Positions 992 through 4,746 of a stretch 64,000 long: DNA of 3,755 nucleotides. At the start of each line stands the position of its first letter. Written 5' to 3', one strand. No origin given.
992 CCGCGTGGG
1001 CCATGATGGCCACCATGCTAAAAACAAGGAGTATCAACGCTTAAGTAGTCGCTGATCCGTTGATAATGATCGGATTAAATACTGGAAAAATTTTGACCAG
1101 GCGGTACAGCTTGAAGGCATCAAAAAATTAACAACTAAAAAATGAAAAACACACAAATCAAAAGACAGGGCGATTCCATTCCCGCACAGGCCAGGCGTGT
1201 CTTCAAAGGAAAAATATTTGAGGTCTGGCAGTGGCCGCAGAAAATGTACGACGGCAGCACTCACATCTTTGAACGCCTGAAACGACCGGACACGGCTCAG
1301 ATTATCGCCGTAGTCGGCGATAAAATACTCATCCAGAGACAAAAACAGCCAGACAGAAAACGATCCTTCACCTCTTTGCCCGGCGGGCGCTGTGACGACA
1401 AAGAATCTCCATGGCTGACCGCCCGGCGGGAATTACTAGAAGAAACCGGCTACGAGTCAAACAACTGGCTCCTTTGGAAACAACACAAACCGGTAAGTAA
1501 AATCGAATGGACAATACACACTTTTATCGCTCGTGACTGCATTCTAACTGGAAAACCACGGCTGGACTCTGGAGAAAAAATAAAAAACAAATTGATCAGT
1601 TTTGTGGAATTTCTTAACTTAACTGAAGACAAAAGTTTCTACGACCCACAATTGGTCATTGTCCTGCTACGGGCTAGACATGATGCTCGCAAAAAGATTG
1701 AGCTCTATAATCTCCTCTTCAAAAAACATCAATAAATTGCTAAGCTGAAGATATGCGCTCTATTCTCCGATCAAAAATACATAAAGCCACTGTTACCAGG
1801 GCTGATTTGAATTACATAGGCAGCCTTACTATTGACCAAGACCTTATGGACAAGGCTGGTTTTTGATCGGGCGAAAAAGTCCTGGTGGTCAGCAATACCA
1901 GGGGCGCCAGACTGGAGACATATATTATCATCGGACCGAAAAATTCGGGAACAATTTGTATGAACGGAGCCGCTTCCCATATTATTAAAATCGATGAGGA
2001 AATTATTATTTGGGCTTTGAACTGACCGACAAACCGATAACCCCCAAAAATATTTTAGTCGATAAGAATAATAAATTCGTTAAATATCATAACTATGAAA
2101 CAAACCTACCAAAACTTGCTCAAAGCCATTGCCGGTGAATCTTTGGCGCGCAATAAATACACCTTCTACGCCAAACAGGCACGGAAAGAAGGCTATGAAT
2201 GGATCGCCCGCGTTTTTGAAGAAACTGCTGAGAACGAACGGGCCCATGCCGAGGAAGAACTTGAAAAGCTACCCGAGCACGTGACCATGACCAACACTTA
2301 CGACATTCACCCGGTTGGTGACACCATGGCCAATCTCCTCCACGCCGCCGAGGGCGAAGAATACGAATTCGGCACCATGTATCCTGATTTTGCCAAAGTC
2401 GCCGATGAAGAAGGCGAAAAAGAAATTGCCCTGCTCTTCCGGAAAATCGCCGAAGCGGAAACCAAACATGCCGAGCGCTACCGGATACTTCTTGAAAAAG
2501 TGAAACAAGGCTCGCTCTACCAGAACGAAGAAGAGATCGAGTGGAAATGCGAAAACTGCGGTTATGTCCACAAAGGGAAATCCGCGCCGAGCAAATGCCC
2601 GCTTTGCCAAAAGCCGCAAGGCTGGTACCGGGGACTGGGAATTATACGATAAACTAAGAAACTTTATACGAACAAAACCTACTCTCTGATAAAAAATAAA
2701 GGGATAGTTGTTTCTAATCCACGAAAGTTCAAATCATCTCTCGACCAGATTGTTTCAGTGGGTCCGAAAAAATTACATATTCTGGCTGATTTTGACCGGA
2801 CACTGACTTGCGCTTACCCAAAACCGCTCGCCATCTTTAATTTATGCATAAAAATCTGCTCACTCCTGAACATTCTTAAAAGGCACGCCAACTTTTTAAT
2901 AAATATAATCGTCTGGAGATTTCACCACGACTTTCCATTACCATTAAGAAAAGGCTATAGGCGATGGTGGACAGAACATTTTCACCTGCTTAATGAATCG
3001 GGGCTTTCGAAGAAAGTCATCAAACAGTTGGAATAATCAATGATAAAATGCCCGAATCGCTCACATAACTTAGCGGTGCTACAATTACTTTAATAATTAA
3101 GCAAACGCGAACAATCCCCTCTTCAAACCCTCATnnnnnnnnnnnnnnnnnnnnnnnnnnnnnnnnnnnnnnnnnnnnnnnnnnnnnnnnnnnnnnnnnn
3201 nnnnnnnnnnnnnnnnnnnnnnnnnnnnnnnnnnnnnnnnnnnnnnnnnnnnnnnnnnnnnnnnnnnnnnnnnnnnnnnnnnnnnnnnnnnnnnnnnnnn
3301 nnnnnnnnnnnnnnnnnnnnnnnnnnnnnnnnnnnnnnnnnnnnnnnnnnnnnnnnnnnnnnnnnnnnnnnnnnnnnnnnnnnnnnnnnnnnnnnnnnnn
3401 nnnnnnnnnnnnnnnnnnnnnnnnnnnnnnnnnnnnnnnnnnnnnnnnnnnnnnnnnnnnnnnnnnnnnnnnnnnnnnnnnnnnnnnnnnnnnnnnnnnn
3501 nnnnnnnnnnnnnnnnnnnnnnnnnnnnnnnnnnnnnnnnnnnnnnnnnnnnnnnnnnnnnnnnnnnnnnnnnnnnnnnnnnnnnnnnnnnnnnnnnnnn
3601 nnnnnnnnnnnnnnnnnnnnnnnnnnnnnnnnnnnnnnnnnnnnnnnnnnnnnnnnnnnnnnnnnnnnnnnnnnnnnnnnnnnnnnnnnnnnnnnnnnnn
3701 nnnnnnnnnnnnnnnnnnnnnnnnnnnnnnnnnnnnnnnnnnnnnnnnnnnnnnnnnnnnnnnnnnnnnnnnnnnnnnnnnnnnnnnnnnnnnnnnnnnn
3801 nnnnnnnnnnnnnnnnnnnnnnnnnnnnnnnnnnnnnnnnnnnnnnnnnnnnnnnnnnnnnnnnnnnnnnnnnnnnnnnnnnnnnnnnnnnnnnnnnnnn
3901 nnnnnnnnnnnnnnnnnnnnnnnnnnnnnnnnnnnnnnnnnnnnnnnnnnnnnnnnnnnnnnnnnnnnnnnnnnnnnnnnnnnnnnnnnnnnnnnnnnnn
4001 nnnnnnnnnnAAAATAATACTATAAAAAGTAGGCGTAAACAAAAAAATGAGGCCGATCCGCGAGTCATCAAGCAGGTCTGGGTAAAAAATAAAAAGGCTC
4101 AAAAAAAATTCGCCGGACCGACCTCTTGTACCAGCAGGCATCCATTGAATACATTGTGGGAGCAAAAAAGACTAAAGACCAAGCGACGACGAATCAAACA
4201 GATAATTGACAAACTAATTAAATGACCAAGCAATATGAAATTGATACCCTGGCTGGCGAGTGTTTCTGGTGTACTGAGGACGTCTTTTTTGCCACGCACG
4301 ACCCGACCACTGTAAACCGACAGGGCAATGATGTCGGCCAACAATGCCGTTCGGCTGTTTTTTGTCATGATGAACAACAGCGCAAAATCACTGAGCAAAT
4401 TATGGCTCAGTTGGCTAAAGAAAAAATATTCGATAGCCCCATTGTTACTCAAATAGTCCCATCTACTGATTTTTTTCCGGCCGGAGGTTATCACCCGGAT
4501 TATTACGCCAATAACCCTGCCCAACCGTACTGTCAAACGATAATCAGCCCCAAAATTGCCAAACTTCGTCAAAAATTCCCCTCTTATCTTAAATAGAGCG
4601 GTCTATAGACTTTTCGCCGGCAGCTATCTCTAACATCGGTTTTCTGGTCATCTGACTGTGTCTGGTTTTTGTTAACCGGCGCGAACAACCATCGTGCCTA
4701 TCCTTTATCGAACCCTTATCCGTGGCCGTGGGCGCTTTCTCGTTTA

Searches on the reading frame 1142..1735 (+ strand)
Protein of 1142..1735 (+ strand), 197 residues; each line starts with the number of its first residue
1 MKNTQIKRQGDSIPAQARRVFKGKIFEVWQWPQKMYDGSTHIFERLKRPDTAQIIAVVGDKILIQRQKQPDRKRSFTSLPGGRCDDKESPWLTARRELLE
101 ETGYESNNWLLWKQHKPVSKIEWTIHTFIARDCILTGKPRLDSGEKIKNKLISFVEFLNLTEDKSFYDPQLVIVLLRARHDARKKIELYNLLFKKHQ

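Call 10: find_encoding_contigs(protein=window:1142-1735:+, flank=6000, max_places=10)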
Protein window:1142-1735:+ (197 aa): 3 contigs read that carry it; 2 places shown.
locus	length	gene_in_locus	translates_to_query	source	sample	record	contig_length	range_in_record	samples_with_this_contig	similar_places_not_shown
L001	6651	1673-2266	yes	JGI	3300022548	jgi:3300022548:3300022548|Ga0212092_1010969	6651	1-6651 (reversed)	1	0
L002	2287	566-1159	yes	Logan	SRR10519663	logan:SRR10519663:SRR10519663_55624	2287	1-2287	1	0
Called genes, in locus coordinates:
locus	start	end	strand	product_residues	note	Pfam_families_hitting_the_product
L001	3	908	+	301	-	?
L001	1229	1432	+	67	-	PF07883:Cupin_2 (weak)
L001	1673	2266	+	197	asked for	PF00293:NUDIX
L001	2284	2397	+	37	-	PF02261:Asp_decarbox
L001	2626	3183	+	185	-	PF00210:Ferritin (weak), PF02915:Rubrerythrin, PF21349:RUBY_RBDX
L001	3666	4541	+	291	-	PF01988:VIT1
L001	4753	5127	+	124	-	PF01625:PMSR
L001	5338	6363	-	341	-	PF08240:ADH_N, PF16912:Glu_dehyd_C, PF00107:ADH_zinc_N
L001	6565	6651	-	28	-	?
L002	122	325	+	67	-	PF07883:Cupin_2 (weak)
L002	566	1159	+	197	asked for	PF00293:NUDIX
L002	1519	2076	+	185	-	PF00210:Ferritin (weak), PF02915:Rubrerythrin, PF21349:RUBY_RBDX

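Call 18: find_encoding_contigs(protein=P0139, flank=3000, max_places=6)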
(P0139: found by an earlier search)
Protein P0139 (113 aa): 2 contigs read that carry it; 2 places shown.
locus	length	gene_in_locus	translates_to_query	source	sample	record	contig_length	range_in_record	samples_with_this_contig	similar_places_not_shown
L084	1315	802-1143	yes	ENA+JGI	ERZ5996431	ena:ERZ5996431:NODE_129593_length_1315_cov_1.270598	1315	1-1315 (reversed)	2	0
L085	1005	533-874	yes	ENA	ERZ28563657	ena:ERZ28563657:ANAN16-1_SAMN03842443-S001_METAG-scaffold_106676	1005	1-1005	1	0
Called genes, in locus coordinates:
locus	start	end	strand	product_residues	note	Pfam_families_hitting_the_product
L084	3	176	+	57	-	?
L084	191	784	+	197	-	PF00293:NUDIX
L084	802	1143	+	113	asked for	PF02261:Asp_decarbox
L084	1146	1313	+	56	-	?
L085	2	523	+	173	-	?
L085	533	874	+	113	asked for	PF02261:Asp_decarbox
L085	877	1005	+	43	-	?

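Call 42: find_encoding_contigs(protein=P0126, flank=8000, max_places=4)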
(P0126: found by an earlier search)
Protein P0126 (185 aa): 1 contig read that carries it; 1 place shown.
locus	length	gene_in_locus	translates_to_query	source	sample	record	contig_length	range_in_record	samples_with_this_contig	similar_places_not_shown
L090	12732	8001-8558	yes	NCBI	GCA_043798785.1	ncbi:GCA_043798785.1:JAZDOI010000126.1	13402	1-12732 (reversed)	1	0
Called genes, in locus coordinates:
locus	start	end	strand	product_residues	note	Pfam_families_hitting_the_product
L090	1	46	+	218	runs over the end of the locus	PF00702:Hydrolase, PF12710:HAD, PF13419:HAD_2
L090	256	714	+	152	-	-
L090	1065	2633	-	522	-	-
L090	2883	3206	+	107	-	PF08719:NADAR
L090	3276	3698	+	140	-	PF00383:dCMP_cyt_deam_1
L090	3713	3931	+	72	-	-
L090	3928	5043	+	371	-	-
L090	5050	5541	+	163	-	PF27735:2-thiour_desulf_put (weak)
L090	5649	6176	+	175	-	-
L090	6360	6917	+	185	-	-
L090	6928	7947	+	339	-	PF02545:Maf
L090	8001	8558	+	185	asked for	PF02915:Rubrerythrin, PF21349:RUBY_RBDX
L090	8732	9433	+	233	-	-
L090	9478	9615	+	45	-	-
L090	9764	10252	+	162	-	PF00583:Acetyltransf_1, PF13673:Acetyltransf_10 (weak), PF13508:Acetyltransf_7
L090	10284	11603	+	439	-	-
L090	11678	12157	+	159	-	-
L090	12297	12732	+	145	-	PF05875:Ceramidase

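Call 43: find_encoding_contigs(protein=P0127, flank=8000, max_places=4)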
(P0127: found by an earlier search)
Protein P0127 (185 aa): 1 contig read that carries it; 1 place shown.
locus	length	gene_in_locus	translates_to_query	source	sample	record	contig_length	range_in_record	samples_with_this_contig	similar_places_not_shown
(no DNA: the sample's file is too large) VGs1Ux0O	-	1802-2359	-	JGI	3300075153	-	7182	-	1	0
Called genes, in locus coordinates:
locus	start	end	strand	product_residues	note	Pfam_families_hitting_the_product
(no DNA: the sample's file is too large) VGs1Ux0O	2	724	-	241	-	?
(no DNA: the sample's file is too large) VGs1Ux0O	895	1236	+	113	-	PF02261:Asp_decarbox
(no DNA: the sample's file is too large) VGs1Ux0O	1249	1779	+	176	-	-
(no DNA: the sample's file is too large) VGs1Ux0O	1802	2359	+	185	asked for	PF00210:Ferritin (weak), PF02915:Rubrerythrin, PF21349:RUBY_RBDX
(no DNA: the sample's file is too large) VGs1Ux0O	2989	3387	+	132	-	PF00293:NUDIX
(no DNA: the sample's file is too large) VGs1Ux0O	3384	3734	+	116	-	-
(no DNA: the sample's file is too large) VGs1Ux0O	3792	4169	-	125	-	-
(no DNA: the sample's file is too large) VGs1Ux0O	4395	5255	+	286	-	PF02463:SMC_N (faint), PF13175:AAA_15 (faint), PF00005:ABC_tran, PF13304:AAA_21 (weak)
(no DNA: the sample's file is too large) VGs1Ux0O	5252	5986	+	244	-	PF01061:ABC2_membrane, PF12679:ABC2_membrane_2 (faint), PF12698:ABC2_membrane_3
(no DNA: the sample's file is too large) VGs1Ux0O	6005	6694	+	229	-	-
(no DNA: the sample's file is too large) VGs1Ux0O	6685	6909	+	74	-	PF09962:DUF2196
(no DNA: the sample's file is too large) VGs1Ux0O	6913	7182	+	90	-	?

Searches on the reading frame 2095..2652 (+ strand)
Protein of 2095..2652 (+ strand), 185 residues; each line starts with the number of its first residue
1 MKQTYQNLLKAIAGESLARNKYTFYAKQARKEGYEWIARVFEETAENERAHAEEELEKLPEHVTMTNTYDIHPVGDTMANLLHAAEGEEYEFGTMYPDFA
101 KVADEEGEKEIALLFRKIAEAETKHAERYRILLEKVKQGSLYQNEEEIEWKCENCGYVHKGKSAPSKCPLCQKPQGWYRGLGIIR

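Call 9: find_encoding_contigs(protein=window:2095-2652:+, flank=6000, max_places=10)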
Protein window:2095-2652:+ (185 aa): 4 contigs read that carry it; 2 places shown.
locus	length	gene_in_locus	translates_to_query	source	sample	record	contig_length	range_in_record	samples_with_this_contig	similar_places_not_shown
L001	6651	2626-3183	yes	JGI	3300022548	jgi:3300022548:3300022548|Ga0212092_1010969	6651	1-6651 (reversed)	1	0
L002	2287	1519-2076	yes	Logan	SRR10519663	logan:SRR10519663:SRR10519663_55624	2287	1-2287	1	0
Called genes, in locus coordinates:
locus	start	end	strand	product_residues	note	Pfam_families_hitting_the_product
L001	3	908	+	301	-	?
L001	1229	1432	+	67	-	PF07883:Cupin_2 (weak)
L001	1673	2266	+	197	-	PF00293:NUDIX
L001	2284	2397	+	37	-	PF02261:Asp_decarbox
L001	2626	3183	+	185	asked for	PF00210:Ferritin (weak), PF02915:Rubrerythrin, PF21349:RUBY_RBDX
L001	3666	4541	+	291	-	PF01988:VIT1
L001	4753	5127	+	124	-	PF01625:PMSR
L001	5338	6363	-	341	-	PF08240:ADH_N, PF16912:Glu_dehyd_C, PF00107:ADH_zinc_N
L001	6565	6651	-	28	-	?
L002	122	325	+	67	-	PF07883:Cupin_2 (weak)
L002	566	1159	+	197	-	PF00293:NUDIX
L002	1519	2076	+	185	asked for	PF00210:Ferritin (weak), PF02915:Rubrerythrin, PF21349:RUBY_RBDX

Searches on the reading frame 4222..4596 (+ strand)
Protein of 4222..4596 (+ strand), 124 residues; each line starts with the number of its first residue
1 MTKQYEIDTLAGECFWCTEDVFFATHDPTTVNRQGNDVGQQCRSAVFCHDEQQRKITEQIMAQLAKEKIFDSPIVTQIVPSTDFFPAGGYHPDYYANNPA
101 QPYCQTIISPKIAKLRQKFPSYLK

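Call 26: search_protein_families(library=pfam, proteins=[window:4222-4596:+], max_evalue=0.0001)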
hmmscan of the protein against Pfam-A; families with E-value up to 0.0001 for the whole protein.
window:4222-4596:+ (124 aa): 1 family
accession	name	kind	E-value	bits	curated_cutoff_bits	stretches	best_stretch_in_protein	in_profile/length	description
PF01625.27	PMSR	-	5.5e-29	101.8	23.7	1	20-105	69-153/153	Peptide methionine sulfoxide reductase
